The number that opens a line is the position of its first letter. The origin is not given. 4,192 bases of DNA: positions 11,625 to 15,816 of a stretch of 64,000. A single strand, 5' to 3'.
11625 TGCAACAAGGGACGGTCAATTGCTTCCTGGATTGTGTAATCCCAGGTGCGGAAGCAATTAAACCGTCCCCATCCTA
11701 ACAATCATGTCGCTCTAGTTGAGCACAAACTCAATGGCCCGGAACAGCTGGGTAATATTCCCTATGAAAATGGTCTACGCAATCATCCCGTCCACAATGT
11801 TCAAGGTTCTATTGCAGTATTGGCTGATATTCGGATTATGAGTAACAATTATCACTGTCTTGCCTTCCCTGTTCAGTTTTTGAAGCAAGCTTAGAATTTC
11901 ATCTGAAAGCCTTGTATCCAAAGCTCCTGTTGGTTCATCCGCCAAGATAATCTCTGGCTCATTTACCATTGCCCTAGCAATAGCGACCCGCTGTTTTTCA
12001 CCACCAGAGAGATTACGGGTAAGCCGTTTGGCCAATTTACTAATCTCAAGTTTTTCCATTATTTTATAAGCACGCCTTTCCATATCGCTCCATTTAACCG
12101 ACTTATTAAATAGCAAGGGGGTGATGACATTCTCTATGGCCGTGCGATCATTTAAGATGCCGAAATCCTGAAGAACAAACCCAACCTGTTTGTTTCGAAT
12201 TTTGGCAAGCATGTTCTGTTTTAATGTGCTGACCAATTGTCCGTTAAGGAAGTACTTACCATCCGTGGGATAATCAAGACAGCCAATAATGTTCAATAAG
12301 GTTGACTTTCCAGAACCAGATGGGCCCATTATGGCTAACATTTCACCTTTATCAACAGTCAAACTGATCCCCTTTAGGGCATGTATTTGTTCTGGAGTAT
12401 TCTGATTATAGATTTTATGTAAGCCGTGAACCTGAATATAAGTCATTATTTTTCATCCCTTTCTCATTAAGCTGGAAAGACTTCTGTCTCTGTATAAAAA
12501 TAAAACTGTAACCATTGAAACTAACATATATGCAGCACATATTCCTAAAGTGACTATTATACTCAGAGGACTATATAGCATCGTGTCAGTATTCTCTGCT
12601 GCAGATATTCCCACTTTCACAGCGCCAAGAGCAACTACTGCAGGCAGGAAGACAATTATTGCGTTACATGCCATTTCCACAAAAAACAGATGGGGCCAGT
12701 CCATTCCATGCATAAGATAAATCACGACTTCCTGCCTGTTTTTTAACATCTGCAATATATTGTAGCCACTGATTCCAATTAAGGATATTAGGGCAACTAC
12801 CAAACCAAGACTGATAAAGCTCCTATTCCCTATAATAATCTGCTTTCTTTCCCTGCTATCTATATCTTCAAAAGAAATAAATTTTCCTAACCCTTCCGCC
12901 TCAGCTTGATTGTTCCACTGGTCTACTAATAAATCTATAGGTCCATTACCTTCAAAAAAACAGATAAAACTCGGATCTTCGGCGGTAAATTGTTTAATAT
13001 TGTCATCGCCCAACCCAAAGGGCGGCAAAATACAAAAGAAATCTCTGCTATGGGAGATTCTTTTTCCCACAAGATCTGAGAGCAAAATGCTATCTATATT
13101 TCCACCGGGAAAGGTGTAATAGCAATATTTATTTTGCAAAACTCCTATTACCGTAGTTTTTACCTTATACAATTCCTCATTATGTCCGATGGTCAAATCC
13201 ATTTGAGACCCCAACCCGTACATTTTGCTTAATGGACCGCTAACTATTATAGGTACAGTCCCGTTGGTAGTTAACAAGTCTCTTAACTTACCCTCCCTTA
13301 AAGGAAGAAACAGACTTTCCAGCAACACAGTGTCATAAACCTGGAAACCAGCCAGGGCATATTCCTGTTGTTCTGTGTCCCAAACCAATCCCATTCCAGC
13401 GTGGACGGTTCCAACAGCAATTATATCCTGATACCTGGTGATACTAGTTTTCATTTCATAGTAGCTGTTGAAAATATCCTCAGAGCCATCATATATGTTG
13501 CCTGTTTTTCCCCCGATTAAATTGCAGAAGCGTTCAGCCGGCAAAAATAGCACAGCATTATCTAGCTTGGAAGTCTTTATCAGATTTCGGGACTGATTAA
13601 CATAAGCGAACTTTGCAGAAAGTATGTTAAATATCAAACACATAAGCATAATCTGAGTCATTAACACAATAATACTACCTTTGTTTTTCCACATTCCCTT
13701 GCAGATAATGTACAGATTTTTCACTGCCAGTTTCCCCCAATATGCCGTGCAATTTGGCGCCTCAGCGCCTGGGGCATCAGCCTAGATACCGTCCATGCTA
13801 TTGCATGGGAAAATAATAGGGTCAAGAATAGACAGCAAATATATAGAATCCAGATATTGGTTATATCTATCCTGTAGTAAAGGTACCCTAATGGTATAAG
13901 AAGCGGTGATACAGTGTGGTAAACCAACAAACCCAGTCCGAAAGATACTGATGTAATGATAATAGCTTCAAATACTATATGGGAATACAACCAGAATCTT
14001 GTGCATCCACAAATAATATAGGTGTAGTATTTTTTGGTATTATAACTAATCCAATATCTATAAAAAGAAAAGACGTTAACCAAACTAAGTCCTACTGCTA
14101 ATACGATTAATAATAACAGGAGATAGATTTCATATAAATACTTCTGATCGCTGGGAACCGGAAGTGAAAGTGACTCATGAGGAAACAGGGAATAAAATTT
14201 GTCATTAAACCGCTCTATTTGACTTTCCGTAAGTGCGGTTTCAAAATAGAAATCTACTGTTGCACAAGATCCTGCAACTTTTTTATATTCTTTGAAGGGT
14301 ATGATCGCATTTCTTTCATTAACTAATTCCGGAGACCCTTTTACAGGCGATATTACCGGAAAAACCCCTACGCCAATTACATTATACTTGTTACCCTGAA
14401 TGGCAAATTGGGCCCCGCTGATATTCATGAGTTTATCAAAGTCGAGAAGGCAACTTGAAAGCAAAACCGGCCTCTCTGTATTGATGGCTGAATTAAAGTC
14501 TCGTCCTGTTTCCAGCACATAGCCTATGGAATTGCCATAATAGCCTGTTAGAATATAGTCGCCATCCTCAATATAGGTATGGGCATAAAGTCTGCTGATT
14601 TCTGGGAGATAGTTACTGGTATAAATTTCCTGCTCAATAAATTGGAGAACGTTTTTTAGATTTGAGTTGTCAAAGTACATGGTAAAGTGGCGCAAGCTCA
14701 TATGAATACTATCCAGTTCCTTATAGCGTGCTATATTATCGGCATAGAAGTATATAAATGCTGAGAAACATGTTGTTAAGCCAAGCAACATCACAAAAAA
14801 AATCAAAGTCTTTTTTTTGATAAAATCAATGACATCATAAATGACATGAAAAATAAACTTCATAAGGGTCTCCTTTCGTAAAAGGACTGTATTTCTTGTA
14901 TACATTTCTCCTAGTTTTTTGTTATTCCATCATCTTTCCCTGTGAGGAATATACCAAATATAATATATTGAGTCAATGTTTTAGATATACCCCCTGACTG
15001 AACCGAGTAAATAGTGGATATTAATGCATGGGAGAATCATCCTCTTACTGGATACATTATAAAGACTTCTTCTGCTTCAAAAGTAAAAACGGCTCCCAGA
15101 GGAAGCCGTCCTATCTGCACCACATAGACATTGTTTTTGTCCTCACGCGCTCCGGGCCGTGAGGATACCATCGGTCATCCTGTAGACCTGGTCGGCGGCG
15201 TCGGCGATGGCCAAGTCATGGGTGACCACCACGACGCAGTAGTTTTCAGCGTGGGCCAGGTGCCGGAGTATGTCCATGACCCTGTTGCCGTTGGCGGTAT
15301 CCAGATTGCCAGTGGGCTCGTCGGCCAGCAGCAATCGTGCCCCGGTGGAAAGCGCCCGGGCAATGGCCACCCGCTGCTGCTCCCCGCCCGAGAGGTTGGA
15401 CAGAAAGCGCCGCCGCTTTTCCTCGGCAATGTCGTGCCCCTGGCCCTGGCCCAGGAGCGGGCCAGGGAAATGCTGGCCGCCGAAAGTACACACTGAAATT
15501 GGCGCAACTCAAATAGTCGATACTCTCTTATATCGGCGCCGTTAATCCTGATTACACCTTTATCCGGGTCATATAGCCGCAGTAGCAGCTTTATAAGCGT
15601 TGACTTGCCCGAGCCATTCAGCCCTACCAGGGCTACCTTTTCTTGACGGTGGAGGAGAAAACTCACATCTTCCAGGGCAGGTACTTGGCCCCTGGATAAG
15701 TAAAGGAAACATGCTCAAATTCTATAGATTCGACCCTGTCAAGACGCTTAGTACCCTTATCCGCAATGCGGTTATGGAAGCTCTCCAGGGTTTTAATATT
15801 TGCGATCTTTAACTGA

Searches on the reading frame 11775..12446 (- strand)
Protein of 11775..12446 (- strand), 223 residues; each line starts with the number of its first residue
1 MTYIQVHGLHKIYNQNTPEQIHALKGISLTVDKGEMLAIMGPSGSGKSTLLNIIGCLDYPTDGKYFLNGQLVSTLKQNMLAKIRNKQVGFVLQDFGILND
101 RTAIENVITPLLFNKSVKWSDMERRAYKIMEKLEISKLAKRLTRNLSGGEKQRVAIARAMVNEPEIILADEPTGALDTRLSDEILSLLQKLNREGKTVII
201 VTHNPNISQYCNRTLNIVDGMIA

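Call 17: search_protein_families(library=pfam, proteins=[window:11775-12446:-])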
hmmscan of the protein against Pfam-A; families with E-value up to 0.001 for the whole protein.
window:11775-12446:- (223 aa): 7 families
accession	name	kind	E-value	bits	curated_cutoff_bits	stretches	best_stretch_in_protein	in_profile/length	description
PF00005.33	ABC_tran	-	6.4e-35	121.2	25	1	24-173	1-136/137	ABC transporter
PF13304.12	AAA_21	-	2.2e-08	34.9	27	1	122-207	220-302/304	AAA domain, putative AbiEii toxin, Type IV TA system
PF02463.25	SMC_N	-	5.5e-08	32.9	40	1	35-217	25-211/220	RecF/RecN/SMC N terminal domain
PF13191.12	AAA_16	-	1.5e-05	26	32.6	1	23-201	11-137/167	AAA ATPase domain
PF13166.12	AAA_13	-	2.1e-05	23.9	36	0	143-210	497-576/713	AAA domain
PF13555.12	AAA_29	-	5.6e-05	23.2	27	1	27-52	15-40/61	P-loop containing region of AAA domain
PF13238.12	AAA_18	-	0.00098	20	29.4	0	38-56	2-20/128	AAA domain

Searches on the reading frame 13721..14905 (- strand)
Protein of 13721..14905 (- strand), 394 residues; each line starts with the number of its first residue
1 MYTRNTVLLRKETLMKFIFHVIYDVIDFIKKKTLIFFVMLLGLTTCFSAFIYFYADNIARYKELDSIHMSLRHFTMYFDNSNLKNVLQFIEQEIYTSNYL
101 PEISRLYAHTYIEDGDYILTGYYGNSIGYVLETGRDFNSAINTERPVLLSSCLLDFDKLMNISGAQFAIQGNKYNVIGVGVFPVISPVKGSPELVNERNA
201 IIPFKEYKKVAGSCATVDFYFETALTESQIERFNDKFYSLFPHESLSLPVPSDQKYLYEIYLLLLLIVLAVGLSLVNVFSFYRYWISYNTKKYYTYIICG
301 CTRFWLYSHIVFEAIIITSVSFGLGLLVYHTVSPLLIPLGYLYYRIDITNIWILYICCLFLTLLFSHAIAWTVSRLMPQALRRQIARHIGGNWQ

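Call 18: search_protein_families(library=pfam, proteins=[window:13721-14905:-])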
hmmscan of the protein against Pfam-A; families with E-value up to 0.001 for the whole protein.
window:13721-14905:- (394 aa): 1 family
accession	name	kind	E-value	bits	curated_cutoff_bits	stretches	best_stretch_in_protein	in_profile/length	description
PF02687.27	FtsX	-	7.6e-05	23.2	25.5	1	265-375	2-113/120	FtsX-like permease C-terminal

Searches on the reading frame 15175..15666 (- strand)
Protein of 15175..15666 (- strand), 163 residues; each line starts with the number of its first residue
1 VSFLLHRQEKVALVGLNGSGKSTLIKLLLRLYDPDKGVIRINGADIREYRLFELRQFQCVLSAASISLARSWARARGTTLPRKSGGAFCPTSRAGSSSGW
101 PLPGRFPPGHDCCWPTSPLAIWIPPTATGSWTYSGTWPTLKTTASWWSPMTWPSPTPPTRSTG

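Call 18: search_protein_families(library=pfam, proteins=[window:15175-15666:-])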
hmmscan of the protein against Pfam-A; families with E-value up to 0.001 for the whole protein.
window:15175-15666:- (163 aa): 3 families
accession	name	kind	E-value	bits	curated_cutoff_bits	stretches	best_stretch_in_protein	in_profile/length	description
PF00005.33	ABC_tran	-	3.3e-13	50.8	25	1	1-51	4-54/137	ABC transporter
PF13304.12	AAA_21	-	8.7e-05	23.2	27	1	12-47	3-38/304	AAA domain, putative AbiEii toxin, Type IV TA system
PF13555.12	AAA_29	-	0.00023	21.3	27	1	5-44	19-57/61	P-loop containing region of AAA domain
